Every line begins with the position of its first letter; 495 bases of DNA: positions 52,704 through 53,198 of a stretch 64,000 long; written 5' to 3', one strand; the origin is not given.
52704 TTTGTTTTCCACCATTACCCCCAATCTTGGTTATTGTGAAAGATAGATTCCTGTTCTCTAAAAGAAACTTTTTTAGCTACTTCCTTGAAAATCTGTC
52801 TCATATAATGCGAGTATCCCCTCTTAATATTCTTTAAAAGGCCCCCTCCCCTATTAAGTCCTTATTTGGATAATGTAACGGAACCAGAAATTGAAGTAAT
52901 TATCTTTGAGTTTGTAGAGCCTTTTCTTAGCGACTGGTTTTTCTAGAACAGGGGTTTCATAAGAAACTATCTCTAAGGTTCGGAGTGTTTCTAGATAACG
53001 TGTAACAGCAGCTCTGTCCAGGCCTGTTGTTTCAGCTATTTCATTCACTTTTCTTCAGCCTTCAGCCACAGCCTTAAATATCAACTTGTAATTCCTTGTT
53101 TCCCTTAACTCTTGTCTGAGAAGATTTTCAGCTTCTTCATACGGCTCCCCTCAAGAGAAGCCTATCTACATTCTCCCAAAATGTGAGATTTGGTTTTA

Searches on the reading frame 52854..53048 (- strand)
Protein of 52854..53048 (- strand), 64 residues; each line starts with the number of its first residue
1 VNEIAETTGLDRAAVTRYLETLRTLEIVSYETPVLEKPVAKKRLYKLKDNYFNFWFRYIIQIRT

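Call 3: search_protein_families(library=pfam, proteins=[window:52854-53048:-], max_evalue=0.01)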
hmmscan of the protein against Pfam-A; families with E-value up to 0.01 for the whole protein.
window:52854-53048:- (64 aa): 4 families
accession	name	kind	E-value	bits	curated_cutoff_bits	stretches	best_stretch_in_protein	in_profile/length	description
PF09339.16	HTH_IclR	-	3e-05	24.1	22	1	2-30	22-50/52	IclR helix-turn-helix domain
PF01022.26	HTH_5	-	0.003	17.8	22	1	2-30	19-47/47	Bacterial regulatory protein, arsR family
PF13412.12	HTH_24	-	0.0041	17.1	21.9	1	1-25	20-44/48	Winged helix-turn-helix DNA-binding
PF12802.13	MarR_2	-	0.0085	16.7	27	0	1-30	23-52/61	MarR family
